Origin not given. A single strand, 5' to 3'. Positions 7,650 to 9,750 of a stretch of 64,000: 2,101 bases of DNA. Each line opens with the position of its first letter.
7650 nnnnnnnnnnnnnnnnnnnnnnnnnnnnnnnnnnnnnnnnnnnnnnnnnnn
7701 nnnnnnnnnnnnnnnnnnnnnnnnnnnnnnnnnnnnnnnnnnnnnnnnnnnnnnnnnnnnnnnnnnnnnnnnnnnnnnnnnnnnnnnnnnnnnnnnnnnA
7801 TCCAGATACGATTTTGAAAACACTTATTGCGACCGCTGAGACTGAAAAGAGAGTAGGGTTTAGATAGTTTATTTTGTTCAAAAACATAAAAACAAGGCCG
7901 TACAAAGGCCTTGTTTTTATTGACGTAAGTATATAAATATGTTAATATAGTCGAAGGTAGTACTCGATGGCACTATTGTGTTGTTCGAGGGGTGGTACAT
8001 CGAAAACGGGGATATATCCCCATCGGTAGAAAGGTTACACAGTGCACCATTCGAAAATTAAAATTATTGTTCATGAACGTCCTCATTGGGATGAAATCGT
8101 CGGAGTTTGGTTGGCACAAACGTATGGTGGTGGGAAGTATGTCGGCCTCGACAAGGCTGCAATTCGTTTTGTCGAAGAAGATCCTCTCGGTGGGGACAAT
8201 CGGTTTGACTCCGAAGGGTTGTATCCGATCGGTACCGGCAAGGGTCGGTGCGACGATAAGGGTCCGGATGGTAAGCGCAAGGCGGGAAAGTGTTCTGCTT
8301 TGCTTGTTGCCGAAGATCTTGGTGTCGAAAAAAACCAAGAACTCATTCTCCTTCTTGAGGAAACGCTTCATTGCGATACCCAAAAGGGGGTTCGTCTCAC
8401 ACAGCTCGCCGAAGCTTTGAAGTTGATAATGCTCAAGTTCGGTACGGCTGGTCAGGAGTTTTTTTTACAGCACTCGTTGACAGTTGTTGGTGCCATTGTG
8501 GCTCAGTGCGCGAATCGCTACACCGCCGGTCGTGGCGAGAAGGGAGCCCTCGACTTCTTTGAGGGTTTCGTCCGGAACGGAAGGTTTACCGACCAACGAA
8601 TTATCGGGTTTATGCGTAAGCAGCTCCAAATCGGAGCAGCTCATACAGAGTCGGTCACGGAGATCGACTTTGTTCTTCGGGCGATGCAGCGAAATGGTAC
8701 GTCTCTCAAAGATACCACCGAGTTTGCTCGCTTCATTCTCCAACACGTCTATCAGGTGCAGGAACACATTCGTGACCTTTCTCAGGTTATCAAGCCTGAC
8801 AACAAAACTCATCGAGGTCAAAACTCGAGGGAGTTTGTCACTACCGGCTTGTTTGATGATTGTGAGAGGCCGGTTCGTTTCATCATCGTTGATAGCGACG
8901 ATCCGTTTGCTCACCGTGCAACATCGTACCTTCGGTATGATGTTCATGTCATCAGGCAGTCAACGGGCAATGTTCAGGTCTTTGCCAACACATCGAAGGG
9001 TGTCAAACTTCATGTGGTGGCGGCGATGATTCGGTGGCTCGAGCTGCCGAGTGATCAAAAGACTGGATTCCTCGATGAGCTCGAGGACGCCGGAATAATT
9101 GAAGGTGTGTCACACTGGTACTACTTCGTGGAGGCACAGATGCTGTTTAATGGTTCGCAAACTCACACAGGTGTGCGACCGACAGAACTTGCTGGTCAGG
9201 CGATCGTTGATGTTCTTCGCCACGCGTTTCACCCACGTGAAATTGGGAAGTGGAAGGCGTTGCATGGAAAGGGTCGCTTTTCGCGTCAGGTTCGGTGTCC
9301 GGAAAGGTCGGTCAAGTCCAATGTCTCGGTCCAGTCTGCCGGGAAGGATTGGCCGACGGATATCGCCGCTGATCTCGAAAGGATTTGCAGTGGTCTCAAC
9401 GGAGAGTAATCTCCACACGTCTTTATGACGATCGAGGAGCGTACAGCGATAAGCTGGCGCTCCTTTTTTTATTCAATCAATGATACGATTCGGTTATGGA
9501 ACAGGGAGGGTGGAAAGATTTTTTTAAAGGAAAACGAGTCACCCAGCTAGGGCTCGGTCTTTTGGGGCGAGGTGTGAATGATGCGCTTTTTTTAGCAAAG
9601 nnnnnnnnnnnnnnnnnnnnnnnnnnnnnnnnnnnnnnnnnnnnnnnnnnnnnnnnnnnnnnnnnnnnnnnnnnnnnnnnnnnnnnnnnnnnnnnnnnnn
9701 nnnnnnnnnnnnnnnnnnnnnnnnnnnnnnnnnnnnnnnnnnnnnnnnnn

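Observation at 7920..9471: Island A: a 455-aa unknown protein expressed from a consensus-like promoter with a 14-bp palindromic operator candidate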

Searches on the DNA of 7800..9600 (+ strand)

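Call 28: search_rna_families(source=window, start=7800, end=9600, threshold=evalue, max_evalue=10)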
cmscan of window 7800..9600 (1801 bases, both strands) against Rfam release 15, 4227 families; matches with E-value up to 10: 7.
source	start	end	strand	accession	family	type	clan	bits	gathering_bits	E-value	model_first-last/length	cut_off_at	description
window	7810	7922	+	RF03534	sRNA71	Gene; sRNA;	-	20.9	50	4.5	1-104/104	no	Staphylococcus sRNA71 small RNA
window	7808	7878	-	RF01410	BsrC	Gene; sRNA;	-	17.7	38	4.7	1-87/87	no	BsrC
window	7886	7920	+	RF04176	mir-3149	Gene; miRNA;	-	17.2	100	7.3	1-83/83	no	mir-3149 microRNA precursor family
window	8803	8836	+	RF02419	Spd-sr37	Gene; sRNA;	-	17.2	45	8.5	1-67/67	no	Streptococcus sRNA Spd-sr37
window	9415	9472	+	RF02353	BjrC68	Gene; sRNA;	-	15.3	39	0.92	1-82/82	no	Bradyrhizobiaceae sRNA BjrC68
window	7882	7920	+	RF00125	IS128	Gene; sRNA;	-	15.1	80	4.6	160-198/209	no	IS128 RNA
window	7977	8020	+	RF02975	DUF3800-XI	Gene; sRNA;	-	13.1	37.8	7.9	1-48/48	no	DUF3800-XI RNA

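Call 54: build_rna_model(alignment_id=A6, structure=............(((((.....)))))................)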
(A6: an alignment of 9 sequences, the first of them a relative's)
Model R1 built from alignment A6 (9 sequences, 43 columns); structure: as given.
model positions 43; base pairs 5; branch points 0; effective number of sequences 9; information 0.676 bits per position. Calibrated on 0.2 Mb of random sequence (short: E-values are rough).
structure used (alignment columns):
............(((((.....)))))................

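Call 55: search_with_rna_model(model_id=R1, sources=[window, L001, L002, L003, L004, L005, L006, L007, L008, L009, L010, L011, L012, L013, L014, L015, L016, L017, L018, L019, L020, L021, L022, L023, L024, L025, L026, L027, L028, L029, L030, L031, L032, L033, L034, L035, L036, L037, L039, L040, L041, L042, L043, L044, L045, L046, L047, L048, L049, L050, L051, L052, L053, L054, L058, L059, L062, L063, L065, L066, L067, L068, L069, L070, L073, L074, L075, L076, L077, L080, L085, L087, L089, L091, L092, L093, L094, L095, L097, L098, L099, L100, L101, L102, L103, L104, L106, L107, L109], max_evalue=10, make_alignment=true)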
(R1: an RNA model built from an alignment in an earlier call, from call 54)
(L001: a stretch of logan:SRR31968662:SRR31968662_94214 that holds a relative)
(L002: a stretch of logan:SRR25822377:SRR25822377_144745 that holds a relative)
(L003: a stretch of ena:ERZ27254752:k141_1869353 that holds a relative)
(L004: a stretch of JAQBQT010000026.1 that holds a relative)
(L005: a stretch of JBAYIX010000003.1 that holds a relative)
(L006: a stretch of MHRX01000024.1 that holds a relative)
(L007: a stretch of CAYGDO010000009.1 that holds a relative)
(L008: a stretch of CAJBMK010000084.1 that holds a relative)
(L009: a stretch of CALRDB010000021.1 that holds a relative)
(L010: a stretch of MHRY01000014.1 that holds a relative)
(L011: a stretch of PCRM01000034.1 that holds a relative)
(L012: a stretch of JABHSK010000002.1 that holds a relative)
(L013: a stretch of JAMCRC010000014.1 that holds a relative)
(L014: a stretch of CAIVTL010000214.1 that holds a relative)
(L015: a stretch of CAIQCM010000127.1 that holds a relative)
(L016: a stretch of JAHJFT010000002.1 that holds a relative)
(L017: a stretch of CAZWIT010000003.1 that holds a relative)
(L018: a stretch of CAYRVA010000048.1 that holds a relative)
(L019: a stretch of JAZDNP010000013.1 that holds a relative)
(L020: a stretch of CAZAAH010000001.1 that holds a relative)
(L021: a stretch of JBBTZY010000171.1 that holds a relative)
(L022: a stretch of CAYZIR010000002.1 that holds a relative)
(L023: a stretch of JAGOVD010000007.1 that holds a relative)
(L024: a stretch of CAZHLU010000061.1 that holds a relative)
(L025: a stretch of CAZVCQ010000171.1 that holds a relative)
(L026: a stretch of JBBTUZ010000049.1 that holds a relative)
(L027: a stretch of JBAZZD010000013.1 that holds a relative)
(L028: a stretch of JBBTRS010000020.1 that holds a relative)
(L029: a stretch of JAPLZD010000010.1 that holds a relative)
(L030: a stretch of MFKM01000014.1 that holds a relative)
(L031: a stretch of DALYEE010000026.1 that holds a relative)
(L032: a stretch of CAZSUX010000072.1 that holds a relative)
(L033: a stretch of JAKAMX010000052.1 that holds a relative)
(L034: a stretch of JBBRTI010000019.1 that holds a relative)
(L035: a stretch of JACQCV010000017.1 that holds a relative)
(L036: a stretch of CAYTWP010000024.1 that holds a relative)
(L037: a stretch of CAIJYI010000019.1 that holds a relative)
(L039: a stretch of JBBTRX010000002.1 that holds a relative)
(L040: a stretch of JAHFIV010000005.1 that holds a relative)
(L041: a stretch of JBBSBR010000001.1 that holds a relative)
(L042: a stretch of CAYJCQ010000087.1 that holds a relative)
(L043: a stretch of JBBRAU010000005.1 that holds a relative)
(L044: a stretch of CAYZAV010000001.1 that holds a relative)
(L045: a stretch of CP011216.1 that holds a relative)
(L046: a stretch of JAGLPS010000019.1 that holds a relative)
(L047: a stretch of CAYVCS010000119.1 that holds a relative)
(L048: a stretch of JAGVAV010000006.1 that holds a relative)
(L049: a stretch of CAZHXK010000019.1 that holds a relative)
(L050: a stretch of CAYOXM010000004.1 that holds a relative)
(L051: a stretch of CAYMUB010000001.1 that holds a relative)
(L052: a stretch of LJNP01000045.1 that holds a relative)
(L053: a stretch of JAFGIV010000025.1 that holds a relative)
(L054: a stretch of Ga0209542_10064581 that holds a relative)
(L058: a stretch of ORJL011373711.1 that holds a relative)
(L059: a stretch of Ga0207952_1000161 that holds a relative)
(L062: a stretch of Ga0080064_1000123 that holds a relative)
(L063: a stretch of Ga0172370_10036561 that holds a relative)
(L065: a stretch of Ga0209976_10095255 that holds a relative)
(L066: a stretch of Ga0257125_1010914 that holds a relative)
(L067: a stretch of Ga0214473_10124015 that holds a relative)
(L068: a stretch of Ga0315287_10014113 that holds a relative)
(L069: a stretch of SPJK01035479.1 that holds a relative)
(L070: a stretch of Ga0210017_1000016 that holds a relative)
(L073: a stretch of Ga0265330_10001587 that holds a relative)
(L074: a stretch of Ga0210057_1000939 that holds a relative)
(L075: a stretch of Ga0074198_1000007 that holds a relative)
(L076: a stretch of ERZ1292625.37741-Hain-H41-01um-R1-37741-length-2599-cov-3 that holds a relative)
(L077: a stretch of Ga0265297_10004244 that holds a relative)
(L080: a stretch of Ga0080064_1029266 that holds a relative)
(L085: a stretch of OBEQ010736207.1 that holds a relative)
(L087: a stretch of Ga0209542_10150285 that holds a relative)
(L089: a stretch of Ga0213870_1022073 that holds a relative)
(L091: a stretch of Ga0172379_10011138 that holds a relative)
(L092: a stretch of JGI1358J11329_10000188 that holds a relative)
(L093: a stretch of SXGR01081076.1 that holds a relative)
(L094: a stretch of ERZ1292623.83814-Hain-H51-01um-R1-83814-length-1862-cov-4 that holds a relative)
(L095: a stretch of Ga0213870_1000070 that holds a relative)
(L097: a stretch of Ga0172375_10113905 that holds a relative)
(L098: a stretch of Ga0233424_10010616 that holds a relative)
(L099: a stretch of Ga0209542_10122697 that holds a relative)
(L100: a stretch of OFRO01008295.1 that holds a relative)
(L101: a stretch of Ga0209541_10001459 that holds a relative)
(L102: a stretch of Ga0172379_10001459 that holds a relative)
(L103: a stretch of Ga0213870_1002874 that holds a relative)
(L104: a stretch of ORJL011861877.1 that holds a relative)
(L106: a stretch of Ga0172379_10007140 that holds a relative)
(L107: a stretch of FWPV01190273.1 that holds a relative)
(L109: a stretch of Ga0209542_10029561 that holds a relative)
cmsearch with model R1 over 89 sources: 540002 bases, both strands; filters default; matches with E-value up to 10: 34.
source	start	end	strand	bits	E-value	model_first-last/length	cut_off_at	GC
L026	2343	2385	+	42.4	5.2e-09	1-43/43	no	0.47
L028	2951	2993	+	42.4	5.2e-09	1-43/43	no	0.47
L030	2946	2988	+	41.1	1.3e-08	1-43/43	no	0.42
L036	934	976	+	40.9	1.5e-08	1-43/43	no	0.51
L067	857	899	+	38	1e-07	1-43/43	no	0.53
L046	2935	2977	+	37.5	1.4e-07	1-43/43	no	0.53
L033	107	149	+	33.9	1.7e-06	1-43/43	no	0.53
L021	2939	2981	+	33.6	2.1e-06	1-43/43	no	0.4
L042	157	199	+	33.1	2.8e-06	1-43/43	no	0.58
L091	2420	2462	+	30.2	2e-05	1-43/43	no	0.56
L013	2948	2991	+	27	0.00018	1-43/43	no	0.41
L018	2306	2349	+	27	0.00018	1-43/43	no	0.43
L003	392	433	+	18.5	0.058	1-43/43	no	0.45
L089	148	191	+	17.4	0.12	1-43/43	no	0.5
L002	1284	1325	+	17.1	0.15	1-43/43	no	0.4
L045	1156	1195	-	16.2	0.26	1-43/43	no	0.43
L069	4072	4112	-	15.9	0.34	1-43/43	no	0.41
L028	6053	6099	-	15.3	0.49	1-43/43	no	0.53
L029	890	932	-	14.2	1.1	1-43/43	no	0.42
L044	2925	2966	+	13.9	1.3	1-43/43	no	0.52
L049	5357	5397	-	12.6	3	1-43/43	no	0.44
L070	1938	2003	+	12.6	3.1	1-43/43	no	0.44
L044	6280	6324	+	12.3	3.9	1-43/43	no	0.51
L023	1216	1252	+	12.2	4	1-43/43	no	0.35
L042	169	183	-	12.1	4.3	13-27/43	no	0.67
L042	1133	1176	-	12.1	4.3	1-43/43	no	0.57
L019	2949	2961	+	11.9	4.8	14-26/43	no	0.54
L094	1088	1132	+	11.8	5.3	1-43/43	no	0.51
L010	3857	3897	+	11.6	5.9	1-43/43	no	0.71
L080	241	288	+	11.5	6.3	1-43/43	no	0.6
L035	3581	3630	+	11.4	7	1-43/43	no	0.46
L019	1539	1583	+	11.2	7.7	1-43/43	no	0.58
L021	4787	4841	-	10.9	9.4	1-43/43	no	0.62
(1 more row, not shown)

Alignment A7: 34 matches aligned to the model, 71 columns, each read 5' to 3' on its own strand. Consensus structure (alignment columns), stored with it:
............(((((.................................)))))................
